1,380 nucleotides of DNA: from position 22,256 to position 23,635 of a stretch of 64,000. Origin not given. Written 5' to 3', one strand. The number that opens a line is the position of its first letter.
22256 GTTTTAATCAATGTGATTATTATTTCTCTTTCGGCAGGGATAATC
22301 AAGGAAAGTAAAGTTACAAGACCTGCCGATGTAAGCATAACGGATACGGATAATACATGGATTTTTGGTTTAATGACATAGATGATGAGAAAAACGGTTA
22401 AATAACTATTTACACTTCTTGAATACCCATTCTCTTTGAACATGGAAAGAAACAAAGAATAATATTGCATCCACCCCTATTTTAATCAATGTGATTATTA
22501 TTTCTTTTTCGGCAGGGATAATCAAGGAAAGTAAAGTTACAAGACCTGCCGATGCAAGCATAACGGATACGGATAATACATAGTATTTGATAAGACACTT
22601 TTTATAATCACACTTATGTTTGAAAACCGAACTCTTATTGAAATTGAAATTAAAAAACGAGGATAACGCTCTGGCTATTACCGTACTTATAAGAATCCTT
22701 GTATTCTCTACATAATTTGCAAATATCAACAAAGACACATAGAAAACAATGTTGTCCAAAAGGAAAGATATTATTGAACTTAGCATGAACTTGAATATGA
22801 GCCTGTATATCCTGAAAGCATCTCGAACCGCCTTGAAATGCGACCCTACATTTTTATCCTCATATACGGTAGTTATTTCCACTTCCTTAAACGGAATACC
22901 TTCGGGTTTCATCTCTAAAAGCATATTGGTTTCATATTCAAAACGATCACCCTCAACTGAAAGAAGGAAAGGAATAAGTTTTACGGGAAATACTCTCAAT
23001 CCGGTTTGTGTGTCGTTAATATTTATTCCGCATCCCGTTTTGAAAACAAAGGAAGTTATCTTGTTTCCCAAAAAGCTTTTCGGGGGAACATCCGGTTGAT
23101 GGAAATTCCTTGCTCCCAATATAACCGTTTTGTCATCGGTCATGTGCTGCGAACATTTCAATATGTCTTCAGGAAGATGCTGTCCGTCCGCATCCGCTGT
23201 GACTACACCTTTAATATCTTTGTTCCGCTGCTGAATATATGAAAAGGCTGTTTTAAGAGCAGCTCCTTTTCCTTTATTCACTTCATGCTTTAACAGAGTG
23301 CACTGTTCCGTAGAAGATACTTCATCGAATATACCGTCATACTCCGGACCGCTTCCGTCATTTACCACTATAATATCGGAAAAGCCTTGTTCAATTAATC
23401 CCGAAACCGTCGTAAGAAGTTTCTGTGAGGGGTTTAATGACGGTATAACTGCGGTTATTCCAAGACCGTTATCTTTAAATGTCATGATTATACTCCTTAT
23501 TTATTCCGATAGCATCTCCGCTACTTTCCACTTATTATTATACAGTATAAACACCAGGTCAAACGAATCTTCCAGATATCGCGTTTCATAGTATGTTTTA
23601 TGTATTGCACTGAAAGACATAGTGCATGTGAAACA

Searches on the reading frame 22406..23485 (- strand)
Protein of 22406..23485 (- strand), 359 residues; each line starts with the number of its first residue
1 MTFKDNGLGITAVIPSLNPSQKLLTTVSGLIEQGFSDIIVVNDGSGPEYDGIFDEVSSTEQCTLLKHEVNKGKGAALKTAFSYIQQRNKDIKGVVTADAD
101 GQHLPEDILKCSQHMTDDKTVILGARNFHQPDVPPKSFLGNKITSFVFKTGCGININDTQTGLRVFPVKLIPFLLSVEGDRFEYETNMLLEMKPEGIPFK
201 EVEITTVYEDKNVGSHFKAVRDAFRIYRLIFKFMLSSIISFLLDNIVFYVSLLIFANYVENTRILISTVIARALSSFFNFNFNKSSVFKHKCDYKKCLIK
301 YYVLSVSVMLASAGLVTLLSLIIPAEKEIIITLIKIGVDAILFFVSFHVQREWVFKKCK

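Call 7: search_protein_families(library=pfam, proteins=[window:22406-23485:-])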
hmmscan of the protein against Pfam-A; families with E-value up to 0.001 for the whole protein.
window:22406-23485:- (359 aa): 2 families
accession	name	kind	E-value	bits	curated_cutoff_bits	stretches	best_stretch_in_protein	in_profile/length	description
PF00535.33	Glycos_transf_2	-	2.4e-15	57.3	23.3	1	12-137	2-126/168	Glycosyl transferase family 2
PF04138.20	GtrA_DPMS_TM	-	6.8e-08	33.2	26.1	1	232-355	1-117/117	GtrA/DPMS, transmembrane domain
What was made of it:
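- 22406..23485 (-): GT: bifunctional family-2 glycosyltransferase / GtrA protein (359 aa), the conserved right flank. PF00535 and PF04138 (call 7).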

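Call 11: find_encoding_contigs(protein=window:22406-23485:-, flank=10000, max_places=10)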
Protein window:22406-23485:- (359 aa): 22 contigs read that carry it; 10 places shown.
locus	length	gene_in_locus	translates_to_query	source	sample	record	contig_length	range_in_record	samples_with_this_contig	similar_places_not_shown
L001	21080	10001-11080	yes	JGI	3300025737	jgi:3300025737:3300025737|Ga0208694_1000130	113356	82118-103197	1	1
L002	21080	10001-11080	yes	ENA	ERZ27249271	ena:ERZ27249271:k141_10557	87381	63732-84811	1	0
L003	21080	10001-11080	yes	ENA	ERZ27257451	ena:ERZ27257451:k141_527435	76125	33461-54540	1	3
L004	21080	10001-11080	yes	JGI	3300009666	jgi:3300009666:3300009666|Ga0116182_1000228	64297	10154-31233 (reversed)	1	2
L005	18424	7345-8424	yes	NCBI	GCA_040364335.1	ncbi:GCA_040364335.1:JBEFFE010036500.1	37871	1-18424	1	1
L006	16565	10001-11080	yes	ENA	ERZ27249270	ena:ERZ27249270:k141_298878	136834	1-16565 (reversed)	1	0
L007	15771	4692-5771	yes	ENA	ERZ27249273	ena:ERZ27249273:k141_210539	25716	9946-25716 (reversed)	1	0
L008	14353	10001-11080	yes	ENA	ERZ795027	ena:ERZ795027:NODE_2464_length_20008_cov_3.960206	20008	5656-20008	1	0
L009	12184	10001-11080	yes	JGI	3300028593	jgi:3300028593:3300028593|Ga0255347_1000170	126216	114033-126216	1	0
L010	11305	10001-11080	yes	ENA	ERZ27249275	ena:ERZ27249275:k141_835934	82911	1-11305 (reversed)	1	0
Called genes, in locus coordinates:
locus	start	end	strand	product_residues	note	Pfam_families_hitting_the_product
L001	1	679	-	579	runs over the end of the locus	PF15902:Sortilin-Vps10 (faint), PF13088:BNR_2 (weak)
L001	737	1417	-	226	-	PF02698:DUF218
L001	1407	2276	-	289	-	PF00701:DHDPS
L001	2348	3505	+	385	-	PF02073:Peptidase_M29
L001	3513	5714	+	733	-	PF13439:Glyco_transf_4, PF13477:Glyco_trans_4_2 (faint), PF13579:Glyco_trans_4_4, PF00534:Glycos_transf_1, PF13692:Glyco_trans_1_4, PF04230:PS_pyruv_trans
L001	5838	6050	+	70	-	-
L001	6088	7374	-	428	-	PF02585:PIG-L (weak)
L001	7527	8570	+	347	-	PF09992:NAGPA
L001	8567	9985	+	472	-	-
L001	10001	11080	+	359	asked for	PF00535:Glycos_transf_2, PF04138:GtrA_DPMS_TM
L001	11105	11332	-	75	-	-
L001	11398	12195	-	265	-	PF00753:Lactamase_B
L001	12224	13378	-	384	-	PF04616:Glyco_hydro_43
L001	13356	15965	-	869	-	PF25788:Ig_Rha78A_N, PF08531:Bac_rhamnosid_N, PF05592:Bac_rhamnosid, PF17389:Bac_rhamnosid6H, PF17390:Bac_rhamnosid_C (weak)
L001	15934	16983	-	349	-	PF20434:BD-FAE, PF07859:Abhydrolase_3, PF00326:Peptidase_S9 (faint)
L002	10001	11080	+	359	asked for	PF00535:Glycos_transf_2, PF04138:GtrA_DPMS_TM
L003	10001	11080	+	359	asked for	PF00535:Glycos_transf_2, PF04138:GtrA_DPMS_TM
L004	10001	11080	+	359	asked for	PF00535:Glycos_transf_2, PF04138:GtrA_DPMS_TM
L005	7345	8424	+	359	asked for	PF00535:Glycos_transf_2, PF04138:GtrA_DPMS_TM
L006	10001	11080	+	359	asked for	PF00535:Glycos_transf_2, PF04138:GtrA_DPMS_TM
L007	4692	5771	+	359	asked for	PF00535:Glycos_transf_2, PF04138:GtrA_DPMS_TM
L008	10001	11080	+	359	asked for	PF00535:Glycos_transf_2, PF04138:GtrA_DPMS_TM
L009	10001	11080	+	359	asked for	PF00535:Glycos_transf_2, PF04138:GtrA_DPMS_TM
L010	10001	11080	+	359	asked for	PF00535:Glycos_transf_2, PF04138:GtrA_DPMS_TM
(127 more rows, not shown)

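Call 14: find_related_loci(query=window:22406-23485:-, collection=genome_contigs, flank=10000)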
Query window:22406-23485:- (359 aa) in genome_contigs; peptide patterns used: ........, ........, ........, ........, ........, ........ (x = any residue, [..] = any of these).
600 stretches matched a pattern (row limit reached: there are more); 507 encode a relative of the query (tblastn E <= 1e-3); the best 80 are kept; 80 distinct loci.
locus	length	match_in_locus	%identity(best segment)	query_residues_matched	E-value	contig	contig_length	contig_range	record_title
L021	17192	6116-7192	80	1-359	0e+0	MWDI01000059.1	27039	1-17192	MAG: Firmicutes bacterium ADurb.Bin146 BWX97_contig000059, whole genome shotgun sequence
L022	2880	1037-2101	63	4-357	2e-158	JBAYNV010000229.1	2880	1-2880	MAG: Clostridia bacterium isolate SO_2016_LW1_8 scaffold73245_LW64-88_2016, whole genome shotgun sequence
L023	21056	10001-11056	56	4-356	7e-132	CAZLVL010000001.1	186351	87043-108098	MAG TPA_asm: uncultured Clostridiaceae bacterium isolate binchicken_co173_63 genome assembly, contig: NODE_124_length_18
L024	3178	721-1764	50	10-356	2e-118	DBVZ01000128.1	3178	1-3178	MAG TPA_asm: Lachnospiraceae bacterium UBA1251 UBA1251_contig_588818, whole genome shotgun sequence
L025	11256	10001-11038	51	13-357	7e-114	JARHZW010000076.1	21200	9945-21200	MAG: Candidatus Limivicinus sp. isolate cluster1_bin.55 k127_794255, whole genome shotgun sequence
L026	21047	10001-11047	50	10-357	4e-114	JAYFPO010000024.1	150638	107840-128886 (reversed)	MAG: Oscillospiraceae bacterium isolate CA_120 c_CA_000000024240, whole genome shotgun sequence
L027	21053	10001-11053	49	10-359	2e-112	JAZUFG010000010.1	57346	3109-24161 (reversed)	MAG: Oscillospiraceae bacterium isolate T1900045295_TH20190065.MAGScoT_cleanbin_000007 SGB_6074_k141_2189995, whole geno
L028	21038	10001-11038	50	13-357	2e-111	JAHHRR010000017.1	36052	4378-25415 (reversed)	MAG: Oscillospiraceae bacterium isolate MAG035 MAG035_17, whole genome shotgun sequence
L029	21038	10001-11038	51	13-357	2e-111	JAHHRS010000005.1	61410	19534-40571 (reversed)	MAG: Oscillospiraceae bacterium isolate MAG036 MAG036_5, whole genome shotgun sequence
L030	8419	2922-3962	49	10-357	4e-111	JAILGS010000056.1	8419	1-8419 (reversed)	MAG: Lachnospiraceae bacterium isolate RUI104 k141_13486766_flag=1_multi=24.9369_len=8419, whole genome shotgun sequence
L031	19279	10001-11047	50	10-359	9e-111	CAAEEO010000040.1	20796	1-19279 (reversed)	MAG TPA_asm: uncultured Oscillospiraceae bacterium, isolate HGM13010, WGS project CAAEEO010000000 data, contig: ERS39652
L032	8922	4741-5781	52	10-357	6e-111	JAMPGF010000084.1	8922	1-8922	MAG: Butyricicoccus sp. isolate NALB_7863_12 Scaffold_#84__SCF_084___8922_bp, whole genome shotgun sequence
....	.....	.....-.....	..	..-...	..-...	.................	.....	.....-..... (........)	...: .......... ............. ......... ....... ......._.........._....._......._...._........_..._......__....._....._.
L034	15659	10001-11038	49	13-357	1e-110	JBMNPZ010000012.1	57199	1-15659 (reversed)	MAG: Candidatus Limivicinus sp. isolate SBF912SR4HQ0021 scaffold_568_c1, whole genome shotgun sequence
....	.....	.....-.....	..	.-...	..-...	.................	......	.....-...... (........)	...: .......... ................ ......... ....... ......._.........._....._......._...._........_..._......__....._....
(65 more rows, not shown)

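Call 52: find_homologous_proteins(query=window:22406-23485:-, max_evalue=1e-100)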
Query window:22406-23485:- (359 aa): 308 proteins with E <= 1e-100 among 8000 candidates; the best 120 are listed.
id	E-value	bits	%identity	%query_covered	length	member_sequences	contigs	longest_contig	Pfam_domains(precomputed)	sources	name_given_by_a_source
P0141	4.4e-232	787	99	100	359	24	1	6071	PF04138.21,PF00535.33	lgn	-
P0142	7.1e-191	652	80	100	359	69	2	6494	PF04138.21,PF00535.33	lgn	-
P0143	2.1e-189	647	79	100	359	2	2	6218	PF04138.21,PF00535.33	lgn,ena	-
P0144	5.2e-151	521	66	100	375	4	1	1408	PF04138.21,PF00535.33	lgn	-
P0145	9.2e-145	500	65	99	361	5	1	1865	PF04138.21,PF00535.33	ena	-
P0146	5.7e-144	497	63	99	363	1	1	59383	PF04138.21,PF00535.33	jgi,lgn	jgi:glycosyltransferase involved in cell wall biosynthesis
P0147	2.3e-126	440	56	99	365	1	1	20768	PF04138.21,PF00535.33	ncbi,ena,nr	ncbi:MAG: bifunctional glycosyltransferase family 2/GtrA family protein [Eubacteriales bacterium]|nr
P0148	4.9e-125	435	56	98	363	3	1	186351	PF04138.21,PF00535.33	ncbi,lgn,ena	-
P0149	6.1e-122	425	54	98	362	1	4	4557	PF04138.21,PF00535.33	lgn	-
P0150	6.3e-120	418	54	98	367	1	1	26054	PF04138.21,PF00535.33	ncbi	-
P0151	7.3e-120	418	53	97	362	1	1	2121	PF04138.21,PF00535.33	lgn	-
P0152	3.0e-118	413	55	97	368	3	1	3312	PF04138.21,PF00535.33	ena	-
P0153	1.4e-117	411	55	97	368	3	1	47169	PF04138.21,PF00535.33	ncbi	-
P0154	1.4e-117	411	54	96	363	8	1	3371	PF04138.21,PF00535.33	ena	-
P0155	1.2e-116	408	52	99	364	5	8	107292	PF04138.21,PF00535.33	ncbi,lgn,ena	-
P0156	3.5e-115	403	52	98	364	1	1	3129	PF04138.21,PF00535.33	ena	-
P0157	2.6e-114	400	53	100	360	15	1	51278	PF04138.21,PF00535.33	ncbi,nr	ncbi:MAG: bifunctional glycosyltransferase family 2/GtrA family protein [Oscillospiraceae bacterium]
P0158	3.3e-114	400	93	56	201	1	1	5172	PF00535.33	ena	-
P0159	4.8e-113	396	52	96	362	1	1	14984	PF04138.21,PF00535.33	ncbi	-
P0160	1.3e-112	394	53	97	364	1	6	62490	PF04138.21,PF00535.33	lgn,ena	-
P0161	3.1e-112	393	52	96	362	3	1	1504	PF04138.21,PF00535.33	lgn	-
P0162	5.5e-112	392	51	98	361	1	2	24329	PF04138.21,PF00535.33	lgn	-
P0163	5.9e-112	392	50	97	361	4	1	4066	PF04138.21,PF00535.33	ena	-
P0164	2.6e-111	390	51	98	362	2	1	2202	PF04138.21,PF00535.33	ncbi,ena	-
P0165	4.5e-111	389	50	97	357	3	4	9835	PF04138.21,PF00535.33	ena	-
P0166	4.9e-111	389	51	97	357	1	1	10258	PF04138.21,PF00535.33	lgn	-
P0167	1.0e-110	388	52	96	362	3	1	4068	PF04138.21,PF00535.33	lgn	-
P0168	1.5e-110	388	50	97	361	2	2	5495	PF04138.21,PF00535.33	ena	-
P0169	2.7e-110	387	51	97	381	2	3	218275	PF04138.21,PF00535.33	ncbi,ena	-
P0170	3.0e-110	387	51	98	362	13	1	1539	PF04138.21,PF00535.33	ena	-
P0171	1.1e-109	385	50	99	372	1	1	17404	PF04138.21,PF00535.33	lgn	-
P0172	2.5e-109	384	51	97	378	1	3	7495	PF04138.21,PF00535.33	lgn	-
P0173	3.1e-109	383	52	97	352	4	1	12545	PF04138.21,PF00535.33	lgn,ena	-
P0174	3.2e-109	383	50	100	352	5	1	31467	PF04138.21,PF00535.33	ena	-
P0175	3.6e-109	383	51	97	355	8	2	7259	PF13641.13,PF04138.21,PF00535.33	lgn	-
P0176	3.6e-109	383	51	96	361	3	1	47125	PF04138.21,PF00535.33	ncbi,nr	ncbi:MAG: bifunctional glycosyltransferase family 2/GtrA family protein [Clostridiales bacterium]|nr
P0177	3.7e-109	383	51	96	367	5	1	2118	PF04138.21,PF00535.33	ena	-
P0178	4.5e-109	383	50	97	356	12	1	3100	PF04138.21,PF00535.33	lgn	-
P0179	8.6e-109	382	52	97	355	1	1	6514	PF04138.21,PF00535.33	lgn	-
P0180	1.1e-108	382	49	96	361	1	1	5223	PF04138.21,PF00535.33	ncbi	-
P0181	1.1e-108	381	50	97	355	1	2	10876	PF04138.21,PF00535.33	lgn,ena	-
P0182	1.7e-108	381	51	97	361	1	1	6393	PF04138.21,PF00535.33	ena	-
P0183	2.3e-108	380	51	96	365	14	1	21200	PF04138.21,PF00535.33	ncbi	-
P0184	4.1e-108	380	50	96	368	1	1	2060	PF04138.21,PF00535.33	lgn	-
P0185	4.2e-108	380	50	97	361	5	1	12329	PF04138.21,PF00535.33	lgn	-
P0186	5.1e-108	379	51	97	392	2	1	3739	PF04138.21,PF00535.33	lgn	-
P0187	5.4e-108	379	52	97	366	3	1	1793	PF04138.21,PF00535.33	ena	-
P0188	5.9e-108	379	51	97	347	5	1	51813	PF04138.21,PF00535.33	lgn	-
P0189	6.8e-108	379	50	97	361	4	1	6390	PF04138.21,PF00535.33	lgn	-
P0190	8.1e-108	379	50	98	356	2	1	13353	PF04138.21,PF00535.33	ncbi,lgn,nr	ncbi:MAG: bifunctional glycosyltransferase family 2/GtrA family protein [Firmicutes bacterium]|nr:bi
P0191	1.5e-107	378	49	97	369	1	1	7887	PF04138.21,PF00535.33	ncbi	-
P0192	1.8e-107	377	50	96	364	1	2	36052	PF04138.21,PF00535.33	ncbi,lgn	-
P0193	1.8e-107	377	52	97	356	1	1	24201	PF04138.21,PF00535.33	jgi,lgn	-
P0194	1.9e-107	377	52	98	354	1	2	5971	PF04138.21,PF00535.33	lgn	-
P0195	3.6e-107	376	52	96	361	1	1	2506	PF04138.21,PF00535.33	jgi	-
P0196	3.7e-107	376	51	98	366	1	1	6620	PF04138.21,PF00535.33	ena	-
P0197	4.5e-107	376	51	96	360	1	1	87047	PF04138.21,PF00535.33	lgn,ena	-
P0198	5.1e-107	376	53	97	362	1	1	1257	PF04138.21,PF00535.33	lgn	-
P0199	7.2e-107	375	51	96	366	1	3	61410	PF04138.21,PF00535.33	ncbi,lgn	-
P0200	8.5e-107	375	50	98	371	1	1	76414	PF04138.21,PF00535.33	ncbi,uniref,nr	ncbi:bifunctional glycosyltransferase family 2/GtrA family protein [Faecalicatena contorta]|uniref:b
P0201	1.2e-106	375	52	97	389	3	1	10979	PF04138.21,PF00535.33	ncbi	-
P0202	1.4e-106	375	51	97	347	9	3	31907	PF04138.21,PF00535.33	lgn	-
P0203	1.4e-106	375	50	97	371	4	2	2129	PF04138.21,PF00535.33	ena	-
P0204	1.8e-106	374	51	97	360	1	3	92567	PF04138.21,PF00535.33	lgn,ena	-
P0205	2.0e-106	374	51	97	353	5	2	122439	PF04138.21,PF00535.33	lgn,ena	-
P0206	2.0e-106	374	50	97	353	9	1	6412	PF04138.21,PF00535.33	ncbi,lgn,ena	-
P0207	2.2e-106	374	50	97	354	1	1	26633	PF04138.21,PF00535.33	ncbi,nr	ncbi:MAG: bifunctional glycosyltransferase family 2/GtrA family protein [Oscillospiraceae bacterium]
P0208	2.7e-106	374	51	97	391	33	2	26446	PF04138.21,PF00535.33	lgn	-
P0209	3.1e-106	373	48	97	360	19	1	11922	PF04138.21,PF00535.33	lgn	-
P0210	3.4e-106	373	50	97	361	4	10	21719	PF04138.21,PF00535.33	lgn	-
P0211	3.5e-106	373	49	97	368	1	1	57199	PF04138.21,PF00535.33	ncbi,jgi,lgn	ncbi:MAG: GtrA family protein [Candidatus Limivicinus sp.]|jgi:glycosyltransferase involved in cell 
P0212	3.6e-106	373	50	97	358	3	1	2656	PF04138.21,PF00535.33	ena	-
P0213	3.7e-106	373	50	98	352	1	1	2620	PF04138.21,PF00535.33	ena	-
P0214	4.5e-106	373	52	97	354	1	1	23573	PF04138.21,PF00535.33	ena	-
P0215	5.2e-106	373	50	96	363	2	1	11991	PF04138.21,PF00535.33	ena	-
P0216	6.0e-106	372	50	97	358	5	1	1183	PF04138.21,PF00535.33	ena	-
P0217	6.0e-106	372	49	97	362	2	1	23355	PF04138.21,PF00535.33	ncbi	-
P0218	6.8e-106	372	50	99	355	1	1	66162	PF04138.21,PF00535.33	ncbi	-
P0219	8.8e-106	372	53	97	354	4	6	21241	PF04138.21,PF00535.33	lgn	-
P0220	9.3e-106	372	51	99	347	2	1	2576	PF04138.21,PF00535.33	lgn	-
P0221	9.4e-106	372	51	99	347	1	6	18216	PF04138.21,PF00535.33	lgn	-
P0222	1.0e-105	372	49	98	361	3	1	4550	PF04138.21,PF00535.33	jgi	-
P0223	1.0e-105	372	49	97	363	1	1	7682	PF04138.21,PF00535.33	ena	-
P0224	1.0e-105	372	50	97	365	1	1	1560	PF04138.21,PF00535.33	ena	-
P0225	1.7e-105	371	49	97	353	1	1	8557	PF04138.21,PF00535.33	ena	-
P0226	1.8e-105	371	49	97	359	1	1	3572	PF04138.21,PF00535.33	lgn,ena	-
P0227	2.2e-105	371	52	97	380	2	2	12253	PF04138.21,PF00535.33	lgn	-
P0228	2.5e-105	370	50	97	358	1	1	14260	PF04138.21,PF00535.33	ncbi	-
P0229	3.5e-105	370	49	96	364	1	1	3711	PF04138.21,PF00535.33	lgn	-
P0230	4.0e-105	370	49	96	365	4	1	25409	PF04138.21,PF00535.33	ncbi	-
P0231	4.1e-105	370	50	96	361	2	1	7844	PF04138.21,PF00535.33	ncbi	-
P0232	4.4e-105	370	50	96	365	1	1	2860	PF04138.21,PF00535.33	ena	-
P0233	4.5e-105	370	51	97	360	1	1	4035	PF04138.21,PF00535.33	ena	-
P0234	4.7e-105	370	51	96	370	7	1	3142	PF04138.21,PF00535.33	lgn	-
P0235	4.7e-105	369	47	97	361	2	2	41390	PF04138.21,PF00535.33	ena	-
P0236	5.0e-105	369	49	96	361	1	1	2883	PF04138.21,PF00535.33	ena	-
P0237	5.1e-105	369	49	97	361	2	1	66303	PF04138.21,PF00535.33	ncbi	-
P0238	5.6e-105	369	51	97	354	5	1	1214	PF04138.21,PF00535.33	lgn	-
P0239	5.9e-105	369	51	97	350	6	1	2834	PF13641.13,PF04138.21,PF00535.33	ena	-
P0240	6.0e-105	369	50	97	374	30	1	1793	PF04138.21,PF00535.33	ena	-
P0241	6.3e-105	369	49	97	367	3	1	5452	PF04138.21,PF00535.33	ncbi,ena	-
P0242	6.5e-105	369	51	97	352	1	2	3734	PF04138.21,PF00535.33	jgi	-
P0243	7.8e-105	369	50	97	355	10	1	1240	PF13641.13,PF04138.21,PF00535.33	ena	-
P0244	7.8e-105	369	49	97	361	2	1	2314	PF04138.21,PF00535.33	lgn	-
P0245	8.0e-105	369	49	97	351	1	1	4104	PF04138.21,PF00535.33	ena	-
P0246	8.3e-105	369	49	97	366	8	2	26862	PF04138.21,PF00535.33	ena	-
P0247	8.9e-105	369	50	97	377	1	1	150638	PF04138.21,PF00535.33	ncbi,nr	ncbi:MAG: bifunctional glycosyltransferase family 2/GtrA family protein [Oscillospiraceae bacterium]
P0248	1.1e-104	368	50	97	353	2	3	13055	PF04138.21,PF00535.33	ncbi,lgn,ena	-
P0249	1.3e-104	368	49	99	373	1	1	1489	PF04138.21,PF00535.33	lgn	-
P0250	1.4e-104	368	49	96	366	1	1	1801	PF04138.21,PF00535.33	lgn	-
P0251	1.4e-104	368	51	97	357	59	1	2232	PF04138.21,PF00535.33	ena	-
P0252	1.7e-104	368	50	97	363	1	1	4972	PF04138.21,PF00535.33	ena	-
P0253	1.7e-104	368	52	97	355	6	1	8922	PF04138.21,PF00535.33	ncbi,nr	ncbi:MAG: bifunctional glycosyltransferase family 2/GtrA family protein [Butyricicoccus sp.]|nr:bifu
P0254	1.9e-104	367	50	96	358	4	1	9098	PF04138.21,PF00535.33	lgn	-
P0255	2.3e-104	367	50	97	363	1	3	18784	PF04138.21,PF00535.33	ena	-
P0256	2.3e-104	367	50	97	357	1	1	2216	PF04138.21,PF00535.33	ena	-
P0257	2.3e-104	367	48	97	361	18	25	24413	PF04138.21,PF00535.33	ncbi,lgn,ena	-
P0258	2.5e-104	367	48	97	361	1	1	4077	PF04138.21,PF00535.33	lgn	-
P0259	3.0e-104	367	49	97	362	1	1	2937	PF04138.21,PF00535.33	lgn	-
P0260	3.0e-104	367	50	97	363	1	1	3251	PF04138.21,PF00535.33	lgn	-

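Call 53: list_cluster_members(proteins=[window:22406-23485:-, window:11302-11439:+])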
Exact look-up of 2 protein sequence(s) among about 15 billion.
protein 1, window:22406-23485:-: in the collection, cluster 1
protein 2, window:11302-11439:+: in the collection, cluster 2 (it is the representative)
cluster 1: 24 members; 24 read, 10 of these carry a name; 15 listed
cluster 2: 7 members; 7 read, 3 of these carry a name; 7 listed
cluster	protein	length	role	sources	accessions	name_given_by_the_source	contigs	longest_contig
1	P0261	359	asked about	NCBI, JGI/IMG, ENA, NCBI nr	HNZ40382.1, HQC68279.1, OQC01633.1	MAG TPA: bifunctional glycosyltransferase family 2/GtrA family protein [Clostridia ... | glycosyltransferase involved in cell wall biosynthesis | MAG: Glycosyl transferase family 2 [Firmicutes bacterium ADurb.Bin099]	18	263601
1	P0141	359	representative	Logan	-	-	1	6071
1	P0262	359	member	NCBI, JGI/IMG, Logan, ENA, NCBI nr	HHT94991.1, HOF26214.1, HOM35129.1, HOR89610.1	MAG TPA: bifunctional glycosyltransferase family 2/GtrA family protein [Clostridia ... | glycosyltransferase involved in cell wall biosynthesis | glycosyltransferase [Clostridiaceae bacterium]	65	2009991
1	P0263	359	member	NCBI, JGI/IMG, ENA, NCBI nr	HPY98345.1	MAG TPA: bifunctional glycosyltransferase family 2/GtrA family protein [Clostridia ... | glycosyltransferase involved in cell wall biosynthesis | bifunctional glycosyltransferase family 2/GtrA family protein [Clostridia bacterium]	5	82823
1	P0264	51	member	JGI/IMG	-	hypothetical protein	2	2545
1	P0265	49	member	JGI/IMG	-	hypothetical protein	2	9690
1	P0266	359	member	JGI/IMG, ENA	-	glycosyltransferase involved in cell wall biosynthesis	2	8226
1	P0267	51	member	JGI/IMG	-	hypothetical protein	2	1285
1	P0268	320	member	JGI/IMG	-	putative flippase GtrA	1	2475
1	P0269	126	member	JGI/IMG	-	dolichol-phosphate mannosyltransferase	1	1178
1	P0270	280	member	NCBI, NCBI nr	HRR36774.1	MAG TPA: glycosyltransferase family 2 protein, partial [Clostridia bacterium] | glycosyltransferase family 2 protein [Clostridia bacterium]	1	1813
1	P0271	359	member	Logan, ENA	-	-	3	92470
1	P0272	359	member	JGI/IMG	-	-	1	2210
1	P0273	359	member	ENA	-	-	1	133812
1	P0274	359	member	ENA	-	-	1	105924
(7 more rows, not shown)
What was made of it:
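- The S-to-GT accession offset is 9 in seven MAGs: call 53.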

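Call 55: find_encoding_contigs(protein=P0265, flank=6000, max_places=4)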
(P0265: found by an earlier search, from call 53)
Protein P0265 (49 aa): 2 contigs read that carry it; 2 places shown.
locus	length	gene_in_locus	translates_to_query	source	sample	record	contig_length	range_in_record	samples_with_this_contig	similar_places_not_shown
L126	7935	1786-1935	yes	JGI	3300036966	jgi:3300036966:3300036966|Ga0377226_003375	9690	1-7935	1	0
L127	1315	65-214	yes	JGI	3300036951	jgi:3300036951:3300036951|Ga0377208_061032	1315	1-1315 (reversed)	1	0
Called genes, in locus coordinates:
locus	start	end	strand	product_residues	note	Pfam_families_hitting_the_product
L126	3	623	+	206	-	?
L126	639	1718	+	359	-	PF00535:Glycos_transf_2, PF04138:GtrA_DPMS_TM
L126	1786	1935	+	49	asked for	-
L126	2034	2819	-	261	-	PF00753:Lactamase_B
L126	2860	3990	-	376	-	PF04616:Glyco_hydro_43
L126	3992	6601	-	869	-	PF25788:Ig_Rha78A_N, PF08531:Bac_rhamnosid_N, PF05592:Bac_rhamnosid, PF17389:Bac_rhamnosid6H, PF17390:Bac_rhamnosid_C (weak)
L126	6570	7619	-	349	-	PF20434:BD-FAE, PF07859:Abhydrolase_3, PF00326:Peptidase_S9 (faint)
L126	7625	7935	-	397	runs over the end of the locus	PF00144:Beta-lactamase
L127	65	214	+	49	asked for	-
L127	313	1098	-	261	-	PF00753:Lactamase_B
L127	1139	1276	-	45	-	-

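Call 58: find_encoding_contigs(protein=P0142, flank=3000, max_places=6)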
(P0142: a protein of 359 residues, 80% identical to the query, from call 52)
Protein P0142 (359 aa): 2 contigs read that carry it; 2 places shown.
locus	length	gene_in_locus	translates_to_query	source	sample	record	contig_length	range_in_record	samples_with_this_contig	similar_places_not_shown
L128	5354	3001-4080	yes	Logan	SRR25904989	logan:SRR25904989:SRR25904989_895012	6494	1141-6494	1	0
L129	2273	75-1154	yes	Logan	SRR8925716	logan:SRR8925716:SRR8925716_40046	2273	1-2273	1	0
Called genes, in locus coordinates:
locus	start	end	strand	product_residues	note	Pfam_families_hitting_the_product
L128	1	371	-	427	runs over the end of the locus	-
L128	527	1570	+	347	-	PF09992:NAGPA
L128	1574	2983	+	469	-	-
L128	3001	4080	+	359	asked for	PF00535:Glycos_transf_2, PF04138:GtrA_DPMS_TM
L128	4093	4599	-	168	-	PF04221:RelB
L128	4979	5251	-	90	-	PF01978:TrmB (weak), PF01047:MarR (faint), PF12802:MarR_2, PF13412:HTH_24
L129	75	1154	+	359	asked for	PF00535:Glycos_transf_2, PF04138:GtrA_DPMS_TM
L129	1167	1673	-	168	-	PF04221:RelB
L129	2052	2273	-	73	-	?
